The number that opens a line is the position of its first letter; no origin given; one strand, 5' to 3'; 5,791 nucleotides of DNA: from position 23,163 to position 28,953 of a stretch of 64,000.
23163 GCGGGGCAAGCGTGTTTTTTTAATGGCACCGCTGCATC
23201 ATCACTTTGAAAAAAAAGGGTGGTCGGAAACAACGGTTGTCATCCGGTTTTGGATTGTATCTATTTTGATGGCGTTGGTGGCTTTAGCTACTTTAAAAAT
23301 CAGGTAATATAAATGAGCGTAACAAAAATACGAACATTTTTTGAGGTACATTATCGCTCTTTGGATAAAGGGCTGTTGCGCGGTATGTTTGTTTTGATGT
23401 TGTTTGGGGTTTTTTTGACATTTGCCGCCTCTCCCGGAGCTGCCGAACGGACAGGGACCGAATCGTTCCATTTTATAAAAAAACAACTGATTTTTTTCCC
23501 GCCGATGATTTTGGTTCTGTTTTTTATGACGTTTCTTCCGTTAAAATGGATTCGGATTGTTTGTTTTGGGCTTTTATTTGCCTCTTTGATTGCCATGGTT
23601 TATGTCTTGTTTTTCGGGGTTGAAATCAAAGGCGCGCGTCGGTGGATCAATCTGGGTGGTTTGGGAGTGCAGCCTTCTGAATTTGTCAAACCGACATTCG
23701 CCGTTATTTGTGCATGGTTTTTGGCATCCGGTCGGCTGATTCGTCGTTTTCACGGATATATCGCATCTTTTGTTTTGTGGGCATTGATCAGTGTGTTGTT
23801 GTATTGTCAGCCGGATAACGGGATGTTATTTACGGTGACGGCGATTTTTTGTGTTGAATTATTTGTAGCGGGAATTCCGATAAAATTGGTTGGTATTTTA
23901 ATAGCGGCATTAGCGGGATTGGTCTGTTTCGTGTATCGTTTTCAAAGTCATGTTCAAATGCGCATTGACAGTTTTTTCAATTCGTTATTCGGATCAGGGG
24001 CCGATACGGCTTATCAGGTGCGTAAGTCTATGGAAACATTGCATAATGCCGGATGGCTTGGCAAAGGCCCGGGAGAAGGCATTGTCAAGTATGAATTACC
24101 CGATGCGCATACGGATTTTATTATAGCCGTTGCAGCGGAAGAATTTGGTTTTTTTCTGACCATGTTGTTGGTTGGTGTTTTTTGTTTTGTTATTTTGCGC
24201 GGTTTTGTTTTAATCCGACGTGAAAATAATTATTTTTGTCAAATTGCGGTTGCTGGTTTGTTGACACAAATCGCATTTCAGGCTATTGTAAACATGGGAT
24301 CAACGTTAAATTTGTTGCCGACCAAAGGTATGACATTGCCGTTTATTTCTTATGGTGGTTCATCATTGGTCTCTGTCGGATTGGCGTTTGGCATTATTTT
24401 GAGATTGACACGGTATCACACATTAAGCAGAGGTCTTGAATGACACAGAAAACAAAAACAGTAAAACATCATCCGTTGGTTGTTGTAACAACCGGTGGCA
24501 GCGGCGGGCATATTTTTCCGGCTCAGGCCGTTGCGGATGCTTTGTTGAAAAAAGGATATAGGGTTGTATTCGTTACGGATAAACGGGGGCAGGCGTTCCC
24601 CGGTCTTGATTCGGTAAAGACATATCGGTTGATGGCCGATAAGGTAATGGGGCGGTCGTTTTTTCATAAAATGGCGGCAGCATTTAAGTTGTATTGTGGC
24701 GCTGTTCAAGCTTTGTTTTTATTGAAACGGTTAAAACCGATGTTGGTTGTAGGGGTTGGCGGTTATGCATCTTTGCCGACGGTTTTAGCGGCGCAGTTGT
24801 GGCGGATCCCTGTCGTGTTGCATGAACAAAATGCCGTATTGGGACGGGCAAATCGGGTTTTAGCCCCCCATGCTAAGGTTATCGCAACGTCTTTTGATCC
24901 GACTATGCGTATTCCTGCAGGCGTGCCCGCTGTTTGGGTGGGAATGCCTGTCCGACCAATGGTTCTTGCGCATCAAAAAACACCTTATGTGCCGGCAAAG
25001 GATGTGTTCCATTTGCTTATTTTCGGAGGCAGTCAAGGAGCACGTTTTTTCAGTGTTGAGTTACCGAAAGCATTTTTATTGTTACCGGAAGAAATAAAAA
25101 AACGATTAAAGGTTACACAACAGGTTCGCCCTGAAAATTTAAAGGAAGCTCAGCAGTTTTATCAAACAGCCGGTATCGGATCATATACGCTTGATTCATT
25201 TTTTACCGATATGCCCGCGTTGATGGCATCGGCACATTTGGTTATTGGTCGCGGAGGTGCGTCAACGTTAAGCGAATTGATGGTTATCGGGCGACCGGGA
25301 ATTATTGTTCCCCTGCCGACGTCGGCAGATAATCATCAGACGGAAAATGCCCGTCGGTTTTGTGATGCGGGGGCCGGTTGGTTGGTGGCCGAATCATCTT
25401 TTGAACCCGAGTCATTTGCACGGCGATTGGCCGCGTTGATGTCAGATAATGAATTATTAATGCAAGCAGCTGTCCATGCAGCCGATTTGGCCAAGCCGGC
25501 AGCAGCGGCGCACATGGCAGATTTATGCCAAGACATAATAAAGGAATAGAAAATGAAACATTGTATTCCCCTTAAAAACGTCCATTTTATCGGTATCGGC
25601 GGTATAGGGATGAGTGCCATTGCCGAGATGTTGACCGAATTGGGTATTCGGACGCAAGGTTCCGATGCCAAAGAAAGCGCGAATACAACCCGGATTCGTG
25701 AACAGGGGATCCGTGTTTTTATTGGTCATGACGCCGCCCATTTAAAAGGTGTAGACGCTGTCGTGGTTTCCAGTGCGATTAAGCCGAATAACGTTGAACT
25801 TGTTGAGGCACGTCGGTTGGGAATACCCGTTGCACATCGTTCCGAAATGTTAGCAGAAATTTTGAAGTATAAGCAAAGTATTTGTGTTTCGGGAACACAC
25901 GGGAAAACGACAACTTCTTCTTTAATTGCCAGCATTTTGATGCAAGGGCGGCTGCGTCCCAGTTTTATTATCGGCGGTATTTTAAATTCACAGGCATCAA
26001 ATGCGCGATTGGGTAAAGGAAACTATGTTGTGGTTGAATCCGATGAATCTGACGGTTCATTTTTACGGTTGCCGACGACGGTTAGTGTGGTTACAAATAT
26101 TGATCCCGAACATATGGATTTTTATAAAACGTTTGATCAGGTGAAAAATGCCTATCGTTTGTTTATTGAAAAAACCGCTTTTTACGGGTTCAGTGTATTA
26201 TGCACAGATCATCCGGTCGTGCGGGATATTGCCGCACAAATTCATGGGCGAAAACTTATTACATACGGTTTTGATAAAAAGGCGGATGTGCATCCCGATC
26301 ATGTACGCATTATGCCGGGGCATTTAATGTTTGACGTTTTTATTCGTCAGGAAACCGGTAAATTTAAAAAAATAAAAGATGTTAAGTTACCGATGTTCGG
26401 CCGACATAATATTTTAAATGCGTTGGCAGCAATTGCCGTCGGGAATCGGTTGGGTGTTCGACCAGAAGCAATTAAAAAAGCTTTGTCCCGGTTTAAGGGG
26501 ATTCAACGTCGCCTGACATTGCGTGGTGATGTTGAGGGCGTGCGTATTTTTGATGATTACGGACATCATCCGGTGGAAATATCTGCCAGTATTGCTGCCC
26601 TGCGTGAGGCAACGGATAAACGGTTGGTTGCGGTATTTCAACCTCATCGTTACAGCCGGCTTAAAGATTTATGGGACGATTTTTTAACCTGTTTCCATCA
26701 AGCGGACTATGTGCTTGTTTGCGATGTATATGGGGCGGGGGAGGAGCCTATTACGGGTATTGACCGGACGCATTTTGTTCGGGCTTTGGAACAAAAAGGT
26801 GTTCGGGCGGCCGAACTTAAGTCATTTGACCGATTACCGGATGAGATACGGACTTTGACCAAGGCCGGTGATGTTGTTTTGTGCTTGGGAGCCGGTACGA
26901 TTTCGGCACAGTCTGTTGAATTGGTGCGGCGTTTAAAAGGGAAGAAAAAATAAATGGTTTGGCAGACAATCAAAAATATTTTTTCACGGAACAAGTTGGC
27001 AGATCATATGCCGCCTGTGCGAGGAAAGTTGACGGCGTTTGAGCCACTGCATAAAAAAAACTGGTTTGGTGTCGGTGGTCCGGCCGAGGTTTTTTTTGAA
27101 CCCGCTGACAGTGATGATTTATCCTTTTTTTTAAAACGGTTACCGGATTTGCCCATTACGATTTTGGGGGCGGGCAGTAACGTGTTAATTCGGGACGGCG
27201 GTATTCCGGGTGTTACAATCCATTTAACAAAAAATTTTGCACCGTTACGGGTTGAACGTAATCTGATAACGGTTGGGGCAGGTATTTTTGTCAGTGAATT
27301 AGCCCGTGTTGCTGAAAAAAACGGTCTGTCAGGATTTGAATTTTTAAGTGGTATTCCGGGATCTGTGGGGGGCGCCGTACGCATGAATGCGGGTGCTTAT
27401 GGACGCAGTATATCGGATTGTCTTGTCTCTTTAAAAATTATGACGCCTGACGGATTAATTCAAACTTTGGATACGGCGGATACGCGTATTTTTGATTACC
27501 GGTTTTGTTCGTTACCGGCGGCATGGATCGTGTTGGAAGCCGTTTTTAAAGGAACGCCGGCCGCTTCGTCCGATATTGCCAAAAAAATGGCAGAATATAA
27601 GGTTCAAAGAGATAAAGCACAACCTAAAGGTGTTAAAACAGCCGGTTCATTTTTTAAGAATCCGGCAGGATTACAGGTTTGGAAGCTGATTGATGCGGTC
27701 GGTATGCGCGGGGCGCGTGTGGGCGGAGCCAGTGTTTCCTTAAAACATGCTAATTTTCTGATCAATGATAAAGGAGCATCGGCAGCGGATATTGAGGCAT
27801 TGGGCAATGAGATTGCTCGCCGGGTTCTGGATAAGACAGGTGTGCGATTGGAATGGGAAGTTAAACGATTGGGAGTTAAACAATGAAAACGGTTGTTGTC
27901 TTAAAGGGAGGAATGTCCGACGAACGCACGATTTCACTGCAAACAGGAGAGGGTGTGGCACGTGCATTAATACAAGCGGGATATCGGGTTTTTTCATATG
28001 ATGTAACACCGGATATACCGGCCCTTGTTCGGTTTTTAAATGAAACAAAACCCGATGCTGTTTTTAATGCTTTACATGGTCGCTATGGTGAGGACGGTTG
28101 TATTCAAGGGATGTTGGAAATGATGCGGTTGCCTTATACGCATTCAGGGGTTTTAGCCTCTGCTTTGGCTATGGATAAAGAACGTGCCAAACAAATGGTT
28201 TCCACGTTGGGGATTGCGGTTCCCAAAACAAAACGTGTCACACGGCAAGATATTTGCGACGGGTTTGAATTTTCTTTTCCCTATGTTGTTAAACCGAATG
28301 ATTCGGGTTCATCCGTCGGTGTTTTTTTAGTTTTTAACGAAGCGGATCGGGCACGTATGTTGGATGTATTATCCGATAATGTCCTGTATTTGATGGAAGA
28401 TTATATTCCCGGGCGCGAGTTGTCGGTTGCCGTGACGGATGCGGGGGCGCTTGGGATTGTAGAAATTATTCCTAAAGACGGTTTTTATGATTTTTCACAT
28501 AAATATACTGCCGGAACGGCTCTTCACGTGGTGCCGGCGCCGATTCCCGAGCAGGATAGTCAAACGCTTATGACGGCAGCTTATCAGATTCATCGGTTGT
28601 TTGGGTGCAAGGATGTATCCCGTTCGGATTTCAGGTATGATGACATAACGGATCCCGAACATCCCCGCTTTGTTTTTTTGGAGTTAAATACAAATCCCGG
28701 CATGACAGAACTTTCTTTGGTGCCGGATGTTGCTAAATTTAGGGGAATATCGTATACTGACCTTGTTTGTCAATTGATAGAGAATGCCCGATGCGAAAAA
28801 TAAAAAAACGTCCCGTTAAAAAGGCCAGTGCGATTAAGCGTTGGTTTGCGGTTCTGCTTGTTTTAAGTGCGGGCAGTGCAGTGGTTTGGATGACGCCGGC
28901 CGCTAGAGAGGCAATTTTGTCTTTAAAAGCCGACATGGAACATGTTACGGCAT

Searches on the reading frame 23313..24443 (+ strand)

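Call 14: search_protein_families(library=ncbifam, proteins=[window:23313-24443:+], max_evalue=0.00001)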
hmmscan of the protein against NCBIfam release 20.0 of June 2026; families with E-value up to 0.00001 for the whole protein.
window:23313-24443:+ (376 aa): 6 families
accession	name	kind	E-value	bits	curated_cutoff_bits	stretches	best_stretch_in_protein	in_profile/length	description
TIGR02614.1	ftsW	equivalog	1.1e-91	307.6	337.5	1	19-367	2-355/357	putative lipid II flippase FtsW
TIGR02210.1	rodA_shape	equivalog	1.7e-65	221.5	336.7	1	20-366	3-353/357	rod shape-determining protein RodA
TIGR02615.1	spoVE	exception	3.6e-50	171.4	448.8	1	24-367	7-354/354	stage V sporulation protein E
NF008042.0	PRK10774.1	equivalog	4.2e-43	147.9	493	1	18-366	36-389/405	cell division protein FtsW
NF037961.1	RodA_shape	subfamily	3.9e-37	128.6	150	2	231-365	271-407/415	rod shape-determining protein RodA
NF008060.0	PRK10794.1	equivalog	6.2e-36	124.1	590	1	17-367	16-361/370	peptidoglycan glycosyltransferase MrdB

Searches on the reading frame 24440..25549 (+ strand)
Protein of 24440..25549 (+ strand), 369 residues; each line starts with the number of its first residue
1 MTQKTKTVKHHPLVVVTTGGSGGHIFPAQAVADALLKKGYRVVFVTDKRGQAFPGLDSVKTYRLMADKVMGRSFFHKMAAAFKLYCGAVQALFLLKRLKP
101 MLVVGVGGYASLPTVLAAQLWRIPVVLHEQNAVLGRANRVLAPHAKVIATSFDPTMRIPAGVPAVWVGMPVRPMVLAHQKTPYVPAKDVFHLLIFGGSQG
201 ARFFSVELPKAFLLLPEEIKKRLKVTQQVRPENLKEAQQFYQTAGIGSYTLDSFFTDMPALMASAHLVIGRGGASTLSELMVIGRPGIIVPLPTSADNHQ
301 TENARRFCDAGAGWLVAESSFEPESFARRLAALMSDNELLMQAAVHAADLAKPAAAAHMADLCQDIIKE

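Call 14: search_protein_families(library=ncbifam, proteins=[window:24440-25549:+], max_evalue=0.00001)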
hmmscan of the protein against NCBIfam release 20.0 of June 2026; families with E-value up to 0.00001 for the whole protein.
window:24440-25549:+ (369 aa): 5 families
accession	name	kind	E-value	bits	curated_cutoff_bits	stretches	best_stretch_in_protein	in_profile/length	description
TIGR01133.1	murG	equivalog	8.6e-81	271.7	250.25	1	13-362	7-352/353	undecaprenyldiphospho-muramoylpentapeptide beta-N-acetylglucosaminyltransferase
NF009102.0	PRK12446.1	equivalog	7e-32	110.7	339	1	14-343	4-332/352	undecaprenyldiphospho-muramoylpentapeptide beta-N-acetylglucosaminyltransferase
NF010135.0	PRK13609.1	equivalog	9e-09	34.7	500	0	230-361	239-363/388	diglucosyl diacylglycerol synthase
TIGR01426.2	MGT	subfamily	1.3e-08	34.3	260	0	261-361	289-385/393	macrolide family glycosyltransferase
NF041548.1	PssE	equivalog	3.5e-06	27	120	1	249-311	43-105/146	PssE/Cps14G family polysaccharide biosynthesis glycosyltransferase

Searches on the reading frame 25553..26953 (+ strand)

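Call 14: search_protein_families(library=ncbifam, proteins=[window:25553-26953:+], max_evalue=0.00001)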
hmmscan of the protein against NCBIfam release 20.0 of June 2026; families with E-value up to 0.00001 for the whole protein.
window:25553-26953:+ (466 aa): 21 families
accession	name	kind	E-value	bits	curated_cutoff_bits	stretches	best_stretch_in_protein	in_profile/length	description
TIGR01082.1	murC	equivalog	9.2e-152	506.2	335.1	1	9-457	1-448/449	UDP-N-acetylmuramate--L-alanine ligase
NF011171.0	PRK14573.1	equivalog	8e-97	325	1015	1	10-453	7-440/809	bifunctional UDP-N-acetylmuramate--L-alanine ligase/D-alanine--D-alanine ligase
TIGR01081.1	mpl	equivalog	5e-57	193.9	388.7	1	10-454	2-440/448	UDP-N-acetylmuramate:L-alanyl-gamma-D-glutamyl-meso-diaminopimelate ligase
NF053645.1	pMurC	equivalog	5.2e-32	111.2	560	2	12-245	3-250/492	pseudomurein biosynthesis peptide ligase pMurC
TIGR01087.1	murD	equivalog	7.5e-31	107.7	211.95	1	10-354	2-339/441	UDP-N-acetylmuramoyl-L-alanine--D-glutamate ligase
NF001126.0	PRK00139.1-4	equivalog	2e-28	99.2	373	1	177-362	196-374/486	UDP-N-acetylmuramoyl-L-alanyl-D-glutamate--2,6-diaminopimelate ligase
NF001124.0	PRK00139.1-2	equivalog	3.6e-27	95.3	476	1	176-362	200-383/500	UDP-N-acetylmuramoyl-L-alanyl-D-glutamate--2,6-diaminopimelate ligase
TIGR01085.1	murE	subfamily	6.7e-27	94.5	257.3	1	176-362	179-364/472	UDP-N-acetylmuramyl-tripeptide synthetase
NF008896.0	PRK11929.1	equivalog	5.2e-26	90.8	1023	1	175-360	680-865/965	bifunctional UDP-N-acetylmuramoyl-L-alanyl-D-glutamate--2,6-diaminopimelate ligase MurE/UDP-N-acetylmuramoyl-tripeptide--D-alanyl-D-alanine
TIGR01143.1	murF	subfamily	4.6e-24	85.1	288.6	1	176-357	151-326/418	UDP-N-acetylmuramoyl-tripeptide--D-alanyl-D-alanine ligase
NF053648.1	pMurE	equivalog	6.1e-21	74.7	600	1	175-447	190-451/464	pseudomurein biosynthesis peptide ligase pMurE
NF053646.1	pMurD1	equivalog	3.6e-19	68.8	610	1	44-453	44-447/465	pseudomurein biosynthesis peptide ligase pMurD1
NF010623.0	PRK14016.1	subfamily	7.9e-18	64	877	1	176-363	567-766/871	cyanophycin synthetase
NF053647.1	pMurD2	equivalog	2.2e-17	63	550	1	10-131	3-123/405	pseudomurein biosynthesis peptide ligase pMurD2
TIGR02068.2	cya_phycin_syn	equivalog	4.1e-17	61.5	850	1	176-362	566-763/862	cyanophycin synthetase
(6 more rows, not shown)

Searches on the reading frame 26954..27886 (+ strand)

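Call 14: search_protein_families(library=ncbifam, proteins=[window:26954-27886:+], max_evalue=0.00001)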
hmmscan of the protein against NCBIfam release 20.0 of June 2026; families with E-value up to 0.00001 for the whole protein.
window:26954-27886:+ (310 aa): 7 families
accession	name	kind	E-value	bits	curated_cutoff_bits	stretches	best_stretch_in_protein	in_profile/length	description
NF010480.0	PRK13905.1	equivalog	7e-106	353.5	259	1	14-309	4-301/303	UDP-N-acetylmuramate dehydrogenase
TIGR00179.1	murB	equivalog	3.9e-56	190.4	144.5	1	37-307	6-290/290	UDP-N-acetylmuramate dehydrogenase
NF011245.0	PRK14651.1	equivalog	1.4e-53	181.8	224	1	31-303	8-266/273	UDP-N-acetylmuramate dehydrogenase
NF010479.0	PRK13904.1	equivalog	8.1e-43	146.8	273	1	69-304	36-256/258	UDP-N-acetylmuramate dehydrogenase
NF011242.0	PRK14648.1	equivalog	1.7e-32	113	426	2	31-162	17-154/354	UDP-N-acetylmuramate dehydrogenase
NF000755.0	PRK00046.1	equivalog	1.6e-30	106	277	2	29-183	7-165/343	UDP-N-acetylmuramate dehydrogenase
NF010478.0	PRK13903.1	equivalog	2.2e-30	105.8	231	1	36-204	25-197/362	UDP-N-acetylmuramate dehydrogenase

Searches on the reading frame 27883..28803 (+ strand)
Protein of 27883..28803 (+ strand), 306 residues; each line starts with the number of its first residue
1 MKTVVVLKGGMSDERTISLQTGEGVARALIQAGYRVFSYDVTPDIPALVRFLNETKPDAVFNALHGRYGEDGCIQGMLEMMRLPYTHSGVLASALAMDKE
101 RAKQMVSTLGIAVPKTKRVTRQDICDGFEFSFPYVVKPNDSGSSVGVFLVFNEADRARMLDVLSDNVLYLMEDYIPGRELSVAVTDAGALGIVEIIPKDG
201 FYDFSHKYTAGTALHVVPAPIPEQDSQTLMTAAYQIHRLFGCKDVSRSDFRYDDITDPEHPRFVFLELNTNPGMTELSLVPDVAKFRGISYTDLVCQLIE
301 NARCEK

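Call 14: search_protein_families(library=ncbifam, proteins=[window:27883-28803:+], max_evalue=0.00001)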
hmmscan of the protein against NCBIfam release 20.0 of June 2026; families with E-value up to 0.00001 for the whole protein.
window:27883-28803:+ (306 aa): 35 families (the best 25 are shown)
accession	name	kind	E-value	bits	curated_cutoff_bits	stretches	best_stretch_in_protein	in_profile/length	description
NF002378.0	PRK01372.1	subfamily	5.8e-101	337.2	243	1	2-305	7-304/305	D-alanine--D-alanine ligase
TIGR01205.1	D_ala_D_alaTIGR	subfamily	8.7e-77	258.2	245.65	1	4-302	2-317/318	D-alanine--D-alanine ligase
NF011169.0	PRK14571.1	equivalog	1.9e-59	201.5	404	1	4-302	3-295/300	D-alanyl-alanine synthetase A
NF002528.0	PRK01966.1-4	subfamily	8.6e-59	199.2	262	1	56-303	99-359/366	D-alanine--D-alanine ligase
NF011170.0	PRK14572.1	equivalog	2.1e-52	178.4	489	1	55-300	87-343/351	D-alanyl-alanine synthetase A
NF002527.0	PRK01966.1-3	equivalog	1.3e-50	172.5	310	1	55-302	75-328/332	D-alanine--D-alanine ligase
NF000091.3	D_ala_D_ser_VanG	exception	3.7e-50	170.7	495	1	54-301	91-342/344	D-alanine--D-serine ligase VanG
NF011167.0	PRK14569.1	equivalog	7.4e-48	163.4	410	1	3-302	5-295/296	D-alanyl-alanine synthetase A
NF000207.3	D_ala_D_ser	equivalog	2.5e-43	148.5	520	1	55-302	88-339/342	D-alanine--D-serine ligase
NF002525.0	PRK01966.1-1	equivalog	4.9e-43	147.5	457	1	58-302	100-350/364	D-alanine--D-alanine ligase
NF002526.0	PRK01966.1-2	equivalog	3.6e-42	144.5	449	1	53-302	90-347/362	D-alanine--D-alanine ligase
NF012214.1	D_ala_D_ser_VanC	exception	2.2e-39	135.6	650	1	56-305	94-348/350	D-alanine--D-serine ligase VanC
NF012213.0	VanC1_ser_lig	exception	1.7e-37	129.1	775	1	56-303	87-339/343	D-alanine--D-serine ligase VanC1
NF002529.0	PRK01966.1-5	equivalog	2.4e-37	128.6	472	1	59-303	88-337/348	D-alanine--D-alanine ligase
NF000206.1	D_ala_D_lac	equivalog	1.9e-36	125.8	550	1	56-300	90-338/342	D-alanine--(R)-lactate ligase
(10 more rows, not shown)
